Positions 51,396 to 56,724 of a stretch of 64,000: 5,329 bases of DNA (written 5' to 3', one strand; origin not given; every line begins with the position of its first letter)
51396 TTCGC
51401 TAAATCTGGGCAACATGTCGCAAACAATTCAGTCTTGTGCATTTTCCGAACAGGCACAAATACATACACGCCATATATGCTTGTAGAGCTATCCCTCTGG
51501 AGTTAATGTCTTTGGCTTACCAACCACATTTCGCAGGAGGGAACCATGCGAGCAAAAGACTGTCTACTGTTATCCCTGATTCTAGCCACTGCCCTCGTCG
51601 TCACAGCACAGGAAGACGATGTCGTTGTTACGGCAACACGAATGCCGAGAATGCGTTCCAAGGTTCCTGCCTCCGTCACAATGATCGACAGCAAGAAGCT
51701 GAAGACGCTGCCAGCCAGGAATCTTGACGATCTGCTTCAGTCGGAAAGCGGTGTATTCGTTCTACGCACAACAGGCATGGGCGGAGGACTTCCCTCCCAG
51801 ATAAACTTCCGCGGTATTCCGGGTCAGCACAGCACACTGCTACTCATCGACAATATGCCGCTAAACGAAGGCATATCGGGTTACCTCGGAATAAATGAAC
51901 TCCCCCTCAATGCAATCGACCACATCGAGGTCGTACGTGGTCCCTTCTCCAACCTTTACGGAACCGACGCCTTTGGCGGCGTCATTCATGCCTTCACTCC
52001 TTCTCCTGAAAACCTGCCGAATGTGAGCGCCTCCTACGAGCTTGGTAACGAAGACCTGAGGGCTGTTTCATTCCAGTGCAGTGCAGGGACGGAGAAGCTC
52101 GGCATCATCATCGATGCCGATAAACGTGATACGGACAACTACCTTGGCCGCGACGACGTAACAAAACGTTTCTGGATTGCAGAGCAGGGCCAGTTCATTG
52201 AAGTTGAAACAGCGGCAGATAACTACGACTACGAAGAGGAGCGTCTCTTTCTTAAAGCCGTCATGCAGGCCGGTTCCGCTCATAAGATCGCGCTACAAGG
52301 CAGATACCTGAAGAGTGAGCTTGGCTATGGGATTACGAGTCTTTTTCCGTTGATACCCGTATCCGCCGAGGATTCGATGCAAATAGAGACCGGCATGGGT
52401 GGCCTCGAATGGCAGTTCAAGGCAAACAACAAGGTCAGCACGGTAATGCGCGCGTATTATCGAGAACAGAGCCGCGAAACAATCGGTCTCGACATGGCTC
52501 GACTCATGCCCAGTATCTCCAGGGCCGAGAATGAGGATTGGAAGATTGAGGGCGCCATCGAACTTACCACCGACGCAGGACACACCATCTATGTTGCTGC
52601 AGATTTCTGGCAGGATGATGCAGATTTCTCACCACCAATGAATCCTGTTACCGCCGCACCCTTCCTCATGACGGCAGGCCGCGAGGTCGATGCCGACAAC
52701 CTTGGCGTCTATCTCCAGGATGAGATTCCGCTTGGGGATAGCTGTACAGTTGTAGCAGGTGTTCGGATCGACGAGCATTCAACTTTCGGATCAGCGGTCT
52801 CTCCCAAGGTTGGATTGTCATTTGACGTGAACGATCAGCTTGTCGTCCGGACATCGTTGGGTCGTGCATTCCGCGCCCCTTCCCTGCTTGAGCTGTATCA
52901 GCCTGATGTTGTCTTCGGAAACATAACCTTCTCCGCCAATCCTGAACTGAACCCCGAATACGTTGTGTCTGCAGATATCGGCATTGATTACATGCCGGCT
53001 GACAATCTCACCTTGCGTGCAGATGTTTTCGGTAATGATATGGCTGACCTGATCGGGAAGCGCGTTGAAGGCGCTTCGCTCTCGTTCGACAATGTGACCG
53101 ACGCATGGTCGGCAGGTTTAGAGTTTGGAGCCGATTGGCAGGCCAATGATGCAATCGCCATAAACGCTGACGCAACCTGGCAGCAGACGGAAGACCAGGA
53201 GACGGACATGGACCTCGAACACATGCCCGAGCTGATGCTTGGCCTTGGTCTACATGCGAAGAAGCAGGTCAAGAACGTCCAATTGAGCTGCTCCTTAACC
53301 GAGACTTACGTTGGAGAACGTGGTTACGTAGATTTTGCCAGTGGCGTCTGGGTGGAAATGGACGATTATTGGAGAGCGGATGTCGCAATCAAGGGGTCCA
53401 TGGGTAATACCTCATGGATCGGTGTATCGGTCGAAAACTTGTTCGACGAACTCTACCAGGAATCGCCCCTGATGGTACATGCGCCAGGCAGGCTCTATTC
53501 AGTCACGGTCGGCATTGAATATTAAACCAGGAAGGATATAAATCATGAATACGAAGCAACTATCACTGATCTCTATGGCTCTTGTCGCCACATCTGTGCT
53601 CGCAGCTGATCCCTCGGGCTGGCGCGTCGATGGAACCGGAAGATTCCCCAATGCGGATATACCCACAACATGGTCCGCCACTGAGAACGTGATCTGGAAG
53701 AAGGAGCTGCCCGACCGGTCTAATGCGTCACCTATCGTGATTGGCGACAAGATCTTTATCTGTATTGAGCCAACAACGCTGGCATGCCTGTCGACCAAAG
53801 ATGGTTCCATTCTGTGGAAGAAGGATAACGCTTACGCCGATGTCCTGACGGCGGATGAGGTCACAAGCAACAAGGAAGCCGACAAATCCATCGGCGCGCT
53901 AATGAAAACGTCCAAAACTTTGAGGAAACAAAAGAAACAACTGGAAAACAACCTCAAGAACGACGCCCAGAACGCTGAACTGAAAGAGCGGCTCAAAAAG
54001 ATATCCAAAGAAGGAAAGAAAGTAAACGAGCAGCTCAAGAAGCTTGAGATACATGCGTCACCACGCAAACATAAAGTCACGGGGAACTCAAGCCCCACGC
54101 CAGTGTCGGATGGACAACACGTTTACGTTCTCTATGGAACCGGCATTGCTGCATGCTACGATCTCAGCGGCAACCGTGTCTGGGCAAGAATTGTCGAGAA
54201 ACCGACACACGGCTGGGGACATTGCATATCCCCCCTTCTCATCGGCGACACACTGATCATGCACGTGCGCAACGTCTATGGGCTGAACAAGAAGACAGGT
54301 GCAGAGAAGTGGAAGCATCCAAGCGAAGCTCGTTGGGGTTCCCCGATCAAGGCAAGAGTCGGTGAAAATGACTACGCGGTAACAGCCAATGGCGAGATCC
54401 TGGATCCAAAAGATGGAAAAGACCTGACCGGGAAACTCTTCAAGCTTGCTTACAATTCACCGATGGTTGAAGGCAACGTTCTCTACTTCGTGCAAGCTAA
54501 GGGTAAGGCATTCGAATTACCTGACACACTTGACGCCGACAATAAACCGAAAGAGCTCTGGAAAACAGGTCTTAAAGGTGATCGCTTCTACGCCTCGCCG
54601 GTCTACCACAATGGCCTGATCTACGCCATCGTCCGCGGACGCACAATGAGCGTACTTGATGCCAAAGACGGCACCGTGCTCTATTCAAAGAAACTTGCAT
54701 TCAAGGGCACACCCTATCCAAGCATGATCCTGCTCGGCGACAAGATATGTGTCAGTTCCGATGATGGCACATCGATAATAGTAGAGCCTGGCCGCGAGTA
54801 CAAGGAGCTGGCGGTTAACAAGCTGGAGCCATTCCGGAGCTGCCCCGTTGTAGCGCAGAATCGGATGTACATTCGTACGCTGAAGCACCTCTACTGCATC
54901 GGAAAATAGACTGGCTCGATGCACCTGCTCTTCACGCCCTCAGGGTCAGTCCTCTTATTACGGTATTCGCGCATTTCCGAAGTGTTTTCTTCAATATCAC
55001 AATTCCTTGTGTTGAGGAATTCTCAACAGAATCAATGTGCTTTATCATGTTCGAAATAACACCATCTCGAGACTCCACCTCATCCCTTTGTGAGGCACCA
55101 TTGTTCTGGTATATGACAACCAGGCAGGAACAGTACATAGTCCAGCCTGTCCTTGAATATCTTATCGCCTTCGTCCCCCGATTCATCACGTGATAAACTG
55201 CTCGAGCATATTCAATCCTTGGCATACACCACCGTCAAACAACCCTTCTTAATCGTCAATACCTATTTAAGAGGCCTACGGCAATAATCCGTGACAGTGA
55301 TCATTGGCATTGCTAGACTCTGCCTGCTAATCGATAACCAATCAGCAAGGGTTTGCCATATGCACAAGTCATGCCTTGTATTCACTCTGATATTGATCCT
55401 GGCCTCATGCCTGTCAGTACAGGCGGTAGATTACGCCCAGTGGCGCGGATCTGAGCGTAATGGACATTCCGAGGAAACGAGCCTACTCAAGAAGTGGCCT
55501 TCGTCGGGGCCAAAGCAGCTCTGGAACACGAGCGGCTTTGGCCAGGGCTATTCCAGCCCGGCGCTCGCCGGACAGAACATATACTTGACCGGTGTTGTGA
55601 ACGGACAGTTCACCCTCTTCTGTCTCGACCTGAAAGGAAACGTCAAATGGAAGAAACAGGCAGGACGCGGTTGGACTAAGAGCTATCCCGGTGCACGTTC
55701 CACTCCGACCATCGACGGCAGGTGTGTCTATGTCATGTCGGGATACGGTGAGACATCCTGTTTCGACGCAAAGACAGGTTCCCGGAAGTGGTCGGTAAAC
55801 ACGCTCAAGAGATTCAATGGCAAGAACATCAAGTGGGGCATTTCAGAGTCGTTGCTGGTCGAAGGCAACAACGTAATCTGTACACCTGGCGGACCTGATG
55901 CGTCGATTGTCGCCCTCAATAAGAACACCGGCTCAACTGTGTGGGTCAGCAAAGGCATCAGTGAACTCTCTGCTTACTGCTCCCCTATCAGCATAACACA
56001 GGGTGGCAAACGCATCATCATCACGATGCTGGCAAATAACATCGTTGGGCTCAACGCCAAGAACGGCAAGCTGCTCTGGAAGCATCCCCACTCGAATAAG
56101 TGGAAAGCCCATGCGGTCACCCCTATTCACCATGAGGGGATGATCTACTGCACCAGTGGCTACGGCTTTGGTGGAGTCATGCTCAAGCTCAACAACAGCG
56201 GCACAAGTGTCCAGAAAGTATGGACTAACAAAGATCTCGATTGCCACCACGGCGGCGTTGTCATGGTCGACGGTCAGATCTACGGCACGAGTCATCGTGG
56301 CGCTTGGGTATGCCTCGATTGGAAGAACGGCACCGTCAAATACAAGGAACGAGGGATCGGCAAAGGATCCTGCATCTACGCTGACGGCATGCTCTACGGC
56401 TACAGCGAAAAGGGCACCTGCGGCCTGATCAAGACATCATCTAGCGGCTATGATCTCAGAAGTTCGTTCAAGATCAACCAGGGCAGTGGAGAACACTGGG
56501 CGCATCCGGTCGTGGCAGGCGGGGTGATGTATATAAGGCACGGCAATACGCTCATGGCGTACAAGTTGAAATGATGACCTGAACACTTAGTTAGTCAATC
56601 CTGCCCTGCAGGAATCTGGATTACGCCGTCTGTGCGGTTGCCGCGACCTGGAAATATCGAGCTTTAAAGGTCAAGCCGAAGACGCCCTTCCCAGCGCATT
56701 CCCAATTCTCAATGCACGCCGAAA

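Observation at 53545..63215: Three PQQ-like beta-propeller paralogs surrounding a giant MacB/FtsX-type ABC exporter and a GT1 glycosyltransferase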

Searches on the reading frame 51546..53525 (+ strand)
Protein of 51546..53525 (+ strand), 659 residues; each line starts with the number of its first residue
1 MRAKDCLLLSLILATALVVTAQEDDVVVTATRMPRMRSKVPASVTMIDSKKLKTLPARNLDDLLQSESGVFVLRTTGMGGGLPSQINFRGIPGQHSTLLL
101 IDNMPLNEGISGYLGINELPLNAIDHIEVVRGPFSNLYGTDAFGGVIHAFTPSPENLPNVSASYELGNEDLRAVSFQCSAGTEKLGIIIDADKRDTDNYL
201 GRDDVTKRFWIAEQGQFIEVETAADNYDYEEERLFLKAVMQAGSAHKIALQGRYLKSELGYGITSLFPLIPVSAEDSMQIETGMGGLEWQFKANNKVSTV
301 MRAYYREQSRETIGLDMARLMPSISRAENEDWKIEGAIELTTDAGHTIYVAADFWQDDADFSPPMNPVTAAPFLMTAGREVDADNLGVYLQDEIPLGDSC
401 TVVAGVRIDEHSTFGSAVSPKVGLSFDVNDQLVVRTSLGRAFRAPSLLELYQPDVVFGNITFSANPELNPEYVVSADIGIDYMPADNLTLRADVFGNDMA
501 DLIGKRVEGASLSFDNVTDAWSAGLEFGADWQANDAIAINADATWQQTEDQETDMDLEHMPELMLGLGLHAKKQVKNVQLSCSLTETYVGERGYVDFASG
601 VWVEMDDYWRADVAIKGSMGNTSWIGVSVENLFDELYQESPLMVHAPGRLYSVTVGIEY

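Call 4: search_protein_families(library=pfam, proteins=[window:51546-53525:+], max_evalue=0.01)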
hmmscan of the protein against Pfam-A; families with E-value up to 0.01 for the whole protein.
window:51546-53525:+ (659 aa): 4 families
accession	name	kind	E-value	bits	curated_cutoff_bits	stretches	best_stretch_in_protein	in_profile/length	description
PF00593.30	TonB_dep_Rec_b-barrel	-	6.2e-43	148.7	27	1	285-615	65-419/436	TonB dependent receptor-like, beta-barrel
PF07715.20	Plug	-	1.8e-23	83.5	23.9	1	38-146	3-107/107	TonB-dependent Receptor Plug Domain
PF14905.12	OMP_b-brl_3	-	0.0024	17.4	27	1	462-634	207-375/408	Outer membrane protein beta-barrel family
PF13505.12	OMP_b-brl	-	0.0025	18.5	28.7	0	508-570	29-94/175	Outer membrane protein beta-barrel domain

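Call 5: search_protein_families(library=ncbifam, proteins=[window:51546-53525:+], max_evalue=0.01)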
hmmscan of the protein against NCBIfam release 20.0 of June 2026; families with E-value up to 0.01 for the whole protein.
window:51546-53525:+ (659 aa): 30 families (the best 25 are shown)
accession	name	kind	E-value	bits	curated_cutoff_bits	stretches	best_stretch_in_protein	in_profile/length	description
TIGR01785.1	TonB-hemin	subfamily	4.3e-56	190.7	316.85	1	24-659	2-677/677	TonB-dependent heme/hemoglobin receptor family protein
TIGR01779.1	TonB-B12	equivalog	3.8e-52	177.7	599.7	1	7-656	12-611/614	TonB-dependent vitamin B12 receptor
TIGR01786.1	TonB-hemlactrns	subfamily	4e-42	144.5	323.75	2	344-658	347-718/719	TonB-dependent hemoglobin/transferrin/lactoferrin family receptor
NF007926.1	PRK10641.1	equivalog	1.2e-37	129.7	836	1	9-654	8-612/617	TonB-dependent vitamin B12 receptor BtuB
NF010010.0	PRK13483.1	equivalog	3.6e-36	124.4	927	2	19-151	26-162/660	ligand-gated channel protein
NF010011.0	PRK13484.1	equivalog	2e-34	118.9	1197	2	12-151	18-158/682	IreA family TonB-dependent siderophore receptor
NF010012.0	PRK13486.1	equivalog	2.2e-34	118.9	924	2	8-151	10-157/696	TonB-dependent receptor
NF007478.2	PRK10064.1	equivalog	2.6e-32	111.9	745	2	13-151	17-157/663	catecholate siderophore receptor CirA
TIGR01783.1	TonB-siderophor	subfamily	1.6e-31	109.7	223.5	2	383-639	362-622/649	TonB-dependent siderophore receptor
NF010038.0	PRK13513.1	equivalog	2.1e-29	102.6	942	2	15-151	27-164/659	ligand-gated channel protein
NF010048.1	PRK13524.1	subfamily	1.1e-27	96.9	493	2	379-592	428-659/744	FepA family TonB-dependent siderophore receptor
NF053590.1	TonB_dep_TOL0244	equivalog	1.2e-26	93.5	645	1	25-636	12-579/604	TOL_0244 family TonB-dependent receptor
NF010051.0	PRK13528.1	subfamily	3.3e-24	85.1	583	2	382-634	421-699/727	FepA family TonB-dependent siderophore receptor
NF050067.1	TonBEntbctnRecCfrA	equivalog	7.8e-24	84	1200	2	20-151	19-157/698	TonB-dependent ferric enterobactin receptor CfrA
NF038079.1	TonB_sider_MxcH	equivalog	2.8e-22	78.6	925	2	25-188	117-275/792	TonB-dependent siderophore myxochelin receptor MxcH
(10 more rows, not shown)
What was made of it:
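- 51546..53525 (+): TonB-dependent receptor, 20 bp upstream of PQQ1. It is a lineage-specific neighbour and not part of the conserved locus. Its best NCBIfam matches are the heme and B12 receptor subfamilies, all far below their cut-offs (calls 4, 5).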

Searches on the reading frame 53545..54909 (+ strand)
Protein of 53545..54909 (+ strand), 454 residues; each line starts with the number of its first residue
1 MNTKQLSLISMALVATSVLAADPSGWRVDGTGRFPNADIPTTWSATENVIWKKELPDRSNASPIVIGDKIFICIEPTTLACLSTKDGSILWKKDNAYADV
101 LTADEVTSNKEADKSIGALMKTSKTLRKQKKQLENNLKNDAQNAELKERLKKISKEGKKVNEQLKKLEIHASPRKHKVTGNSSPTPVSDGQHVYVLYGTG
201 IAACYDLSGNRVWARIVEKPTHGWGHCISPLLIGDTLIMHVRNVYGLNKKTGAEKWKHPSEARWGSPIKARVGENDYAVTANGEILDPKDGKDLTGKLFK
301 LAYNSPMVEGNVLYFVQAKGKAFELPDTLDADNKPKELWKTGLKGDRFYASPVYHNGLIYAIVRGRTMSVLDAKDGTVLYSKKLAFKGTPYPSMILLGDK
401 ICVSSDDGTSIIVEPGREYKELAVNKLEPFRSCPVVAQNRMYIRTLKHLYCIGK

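Call 4: search_protein_families(library=pfam, proteins=[window:53545-54909:+], max_evalue=0.01)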
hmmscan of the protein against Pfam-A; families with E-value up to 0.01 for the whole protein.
window:53545-54909:+ (454 aa): 4 families
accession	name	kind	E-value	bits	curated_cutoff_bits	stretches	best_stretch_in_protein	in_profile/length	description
PF13360.13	PQQ_2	-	1.2e-17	64.8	27.6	3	286-413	8-133/233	Outer membrane protein assembly factor BamB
PF13570.13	Beta-prop_ACSF4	-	1e-07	32.1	133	1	45-94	37-88/329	Beta-alanine-activating enzyme, beta-propeller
PF01011.28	PQQ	-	2.2e-05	23.8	26.7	0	228-263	51-88/595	Glucose/ethanol/alcohol dehydrogenase, beta-propeller domain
PF19911.4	DUF6384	-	0.0093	15.6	25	0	122-161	17-57/308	Family of unknown function (DUF6384)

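Call 5: search_protein_families(library=ncbifam, proteins=[window:53545-54909:+], max_evalue=0.01)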
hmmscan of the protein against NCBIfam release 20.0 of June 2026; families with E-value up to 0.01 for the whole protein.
window:53545-54909:+ (454 aa): 5 families
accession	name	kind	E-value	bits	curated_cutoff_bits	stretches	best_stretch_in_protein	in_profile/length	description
TIGR03300.1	assembly_YfgL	equivalog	4.7e-10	38.7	285.2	0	49-103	87-140/377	outer membrane protein assembly factor BamB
NF008351.0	PRK11138.1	equivalog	7.1e-07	28.1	423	0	51-105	104-332/394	outer membrane protein assembly factor BamB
NF053615.1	SerThrKinAfsKStmc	equivalog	0.00057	18.6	1300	1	185-378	615-806/809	protein serine/threonine kinase AfsK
TIGR03075.1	PQQ_enz_alc_DH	subfamily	0.0012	17.6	480.05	0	60-99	62-101/530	PQQ-dependent dehydrogenase, methanol/ethanol family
TIGR03074.1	PQQ_membr_DH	subfamily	0.0017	16.3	832.65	0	59-96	205-242/783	membrane-bound PQQ-dependent dehydrogenase, glucose/quinate/shikimate family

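Call 45: find_homologous_proteins(query=window:53545-54909:+)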
Query window:53545-54909:+ (454 aa): 662 proteins with E <= 0.001 among 7493 candidates; the best 120 are listed.
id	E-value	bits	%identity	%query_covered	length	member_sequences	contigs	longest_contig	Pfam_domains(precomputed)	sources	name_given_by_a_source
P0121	0.0e+0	1042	100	100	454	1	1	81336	PF13360.14,PF13570.14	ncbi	-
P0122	2.3e-199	681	65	97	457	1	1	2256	PF01011.29,PF13360.14,PF13570.14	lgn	-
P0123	1.2e-138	481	47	96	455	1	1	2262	PF01011.29,PF13360.14,PF13570.14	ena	-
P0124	3.4e-133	463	46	99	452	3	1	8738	PF01011.29,PF13360.14,PF13570.14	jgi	jgi:outer membrane protein assembly factor BamB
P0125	1.0e-131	458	47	98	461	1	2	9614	PF01011.29,PF13360.14,PF13570.14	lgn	-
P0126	7.1e-131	455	45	96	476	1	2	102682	PF01011.29,PF13360.14,PF13570.14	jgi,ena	-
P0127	1.2e-130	455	46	98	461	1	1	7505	PF01011.29,PF13360.14,PF13570.14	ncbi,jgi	ncbi:MAG: outer membrane protein assembly factor BamB family protein [Planctomycetota bacterium]|jgi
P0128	2.5e-130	454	45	100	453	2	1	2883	PF13360.14,PF13570.14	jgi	jgi:outer membrane protein assembly factor BamB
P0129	1.3e-129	451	47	95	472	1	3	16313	PF01011.29,PF13360.14,PF13570.14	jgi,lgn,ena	-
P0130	6.9e-129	449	44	94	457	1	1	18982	PF01011.29,PF13360.14,PF13570.14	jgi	-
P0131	1.0e-128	448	46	97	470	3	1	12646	PF01011.29,PF13360.14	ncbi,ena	-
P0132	1.0e-128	448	46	96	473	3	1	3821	PF01011.29,PF13360.14,PF13570.14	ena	-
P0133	1.1e-127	445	46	98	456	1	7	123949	PF01011.29,PF13360.14,PF13570.14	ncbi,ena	-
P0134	1.2e-127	445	45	99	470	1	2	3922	PF01011.29,PF13360.14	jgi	-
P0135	1.0e-126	442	44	98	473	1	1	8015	PF01011.29,PF13360.14,PF13570.14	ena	-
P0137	1.5e-125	438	42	100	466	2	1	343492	PF01011.29,PF13360.14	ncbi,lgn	-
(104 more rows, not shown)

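Call 50: find_encoding_contigs(protein=P0121, flank=10000, max_places=2)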
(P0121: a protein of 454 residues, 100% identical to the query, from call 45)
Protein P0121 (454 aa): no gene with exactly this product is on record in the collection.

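Call 51: find_encoding_contigs(protein=P0126, flank=10000, max_places=1)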
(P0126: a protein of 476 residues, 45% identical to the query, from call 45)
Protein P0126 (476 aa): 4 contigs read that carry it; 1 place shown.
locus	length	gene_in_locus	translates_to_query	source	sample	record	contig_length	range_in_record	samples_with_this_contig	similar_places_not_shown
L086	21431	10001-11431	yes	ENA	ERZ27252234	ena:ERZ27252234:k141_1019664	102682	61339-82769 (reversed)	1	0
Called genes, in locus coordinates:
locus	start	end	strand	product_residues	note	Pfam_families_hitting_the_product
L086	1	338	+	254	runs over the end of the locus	PF01261:AP_endonuc_2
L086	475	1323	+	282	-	PF01513:NAD_kinase, PF20143:NAD_kinase_C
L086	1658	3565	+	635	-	PF02776:TPP_enzyme_N, PF00205:TPP_enzyme_M, PF02775:TPP_enzyme_C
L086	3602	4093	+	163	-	PF01842:ACT, PF22629:ACT_AHAS_ss, PF13710:ACT_5, PF10369:ALS_ss_C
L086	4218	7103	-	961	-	-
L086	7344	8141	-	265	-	PF00561:Abhydrolase_1 (weak), PF12146:Hydrolase_4 (weak)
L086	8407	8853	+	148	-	-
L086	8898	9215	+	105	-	-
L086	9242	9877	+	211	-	-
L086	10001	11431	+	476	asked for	PF01011:PQQ (faint), PF13360:PQQ_2 (weak), PF13570:Beta-prop_ACSF4 (faint), PF13360:PQQ_2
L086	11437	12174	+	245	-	PF12838:Fer4_7 (faint)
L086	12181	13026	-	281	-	PF01048:PNP_UDP_1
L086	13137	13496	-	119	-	PF05258:DciA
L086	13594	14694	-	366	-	PF00712:DNA_pol3_beta, PF02767:DNA_pol3_beta_2, PF02768:DNA_pol3_beta_3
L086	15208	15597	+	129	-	PF12647:RNHCP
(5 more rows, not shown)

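Call 52: find_encoding_contigs(protein=P0137, flank=10000, max_places=1)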
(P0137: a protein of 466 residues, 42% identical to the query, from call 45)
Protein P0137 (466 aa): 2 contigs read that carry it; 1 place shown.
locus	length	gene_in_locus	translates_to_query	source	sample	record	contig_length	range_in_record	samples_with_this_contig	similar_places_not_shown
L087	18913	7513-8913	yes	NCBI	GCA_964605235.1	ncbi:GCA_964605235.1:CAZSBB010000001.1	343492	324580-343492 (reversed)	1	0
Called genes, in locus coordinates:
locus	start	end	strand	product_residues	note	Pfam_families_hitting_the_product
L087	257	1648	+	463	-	PF00202:Aminotran_3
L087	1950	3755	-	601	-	PF00587:tRNA-synt_2b, PF04073:tRNA_edit, PF03129:HGTP_anticodon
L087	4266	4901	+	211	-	PF01510:Amidase_2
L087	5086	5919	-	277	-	-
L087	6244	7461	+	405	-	PF01011:PQQ (faint), PF13570:Beta-prop_ACSF4 (faint), PF13360:PQQ_2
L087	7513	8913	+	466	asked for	PF13360:PQQ_2 (weak), PF01011:PQQ (faint), PF13360:PQQ_2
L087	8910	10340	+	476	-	PF01011:PQQ (faint), PF13360:PQQ_2 (weak)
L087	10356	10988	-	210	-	PF00117:GATase, PF07722:Peptidase_C26 (faint)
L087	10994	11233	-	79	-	-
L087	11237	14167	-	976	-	PF00133:tRNA-synt_1, PF09334:tRNA-synt_1g, PF00133:tRNA-synt_1 (weak), PF13603:tRNA-synt_1_2, PF08264:Anticodon_1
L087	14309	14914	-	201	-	PF13505:OMP_b-brl (weak), PF09411:PagL (weak)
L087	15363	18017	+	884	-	PF00332:Glyco_hydro_17 (weak), PF13506:Glyco_transf_21, PF00535:Glycos_transf_2, PF13641:Glyco_tranf_2_3, PF03552:Cellulose_synt (faint), PF13632:Glyco_trans_2_3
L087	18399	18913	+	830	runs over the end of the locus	-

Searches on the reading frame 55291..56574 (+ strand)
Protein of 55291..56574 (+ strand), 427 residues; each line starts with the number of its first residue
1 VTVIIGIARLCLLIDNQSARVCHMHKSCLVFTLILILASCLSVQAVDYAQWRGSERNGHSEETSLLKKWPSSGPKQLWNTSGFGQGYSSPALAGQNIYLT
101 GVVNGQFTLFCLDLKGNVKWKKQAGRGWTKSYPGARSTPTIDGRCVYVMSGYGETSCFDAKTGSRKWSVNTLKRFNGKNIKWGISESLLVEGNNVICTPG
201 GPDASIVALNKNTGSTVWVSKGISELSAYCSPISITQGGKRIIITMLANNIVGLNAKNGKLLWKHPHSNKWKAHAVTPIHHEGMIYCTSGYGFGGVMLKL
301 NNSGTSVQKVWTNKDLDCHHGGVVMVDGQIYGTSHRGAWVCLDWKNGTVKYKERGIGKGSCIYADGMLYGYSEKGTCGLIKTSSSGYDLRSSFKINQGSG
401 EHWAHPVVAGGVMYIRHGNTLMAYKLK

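Call 4: search_protein_families(library=pfam, proteins=[window:55291-56574:+], max_evalue=0.01)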
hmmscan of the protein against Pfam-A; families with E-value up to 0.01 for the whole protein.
window:55291-56574:+ (427 aa): 4 families
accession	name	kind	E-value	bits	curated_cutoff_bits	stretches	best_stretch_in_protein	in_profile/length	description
PF13360.13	PQQ_2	-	1.3e-26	94.1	27.6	1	118-350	15-230/233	Outer membrane protein assembly factor BamB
PF13570.13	Beta-prop_ACSF4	-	6.6e-11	42.6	133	1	142-414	60-316/329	Beta-alanine-activating enzyme, beta-propeller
PF01011.28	PQQ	-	5.9e-07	29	26.7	0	188-288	54-163/595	Glucose/ethanol/alcohol dehydrogenase, beta-propeller domain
PF25292.1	Beta-prop_CGLA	-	0.0023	17.9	26.8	0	222-311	28-113/316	Lambda-carrageenase beta-propeller domain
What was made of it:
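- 55360..56574 (+): PQQ2, the PQQ_B orthologue. A secreted propeller, convergent with the permease. The ORF as listed starts at the GTG at 55291. PQQ_2 scores 94 bits (call 4).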

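Call 5: search_protein_families(library=ncbifam, proteins=[window:55291-56574:+], max_evalue=0.01)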
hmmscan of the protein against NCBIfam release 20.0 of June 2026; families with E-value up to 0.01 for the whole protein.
window:55291-56574:+ (427 aa): 4 families
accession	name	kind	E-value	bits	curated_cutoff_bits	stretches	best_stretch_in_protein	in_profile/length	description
TIGR03300.1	assembly_YfgL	equivalog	1.6e-18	66.5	285.2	1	115-376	39-290/377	outer membrane protein assembly factor BamB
NF008351.0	PRK11138.1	equivalog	6.6e-13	47.9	423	1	115-352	43-281/394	outer membrane protein assembly factor BamB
TIGR03075.1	PQQ_enz_alc_DH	subfamily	9.9e-11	40.9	480.05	1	131-222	57-148/530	PQQ-dependent dehydrogenase, methanol/ethanol family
NF053615.1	SerThrKinAfsKStmc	equivalog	0.0015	17.3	1300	1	114-289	636-791/809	protein serine/threonine kinase AfsK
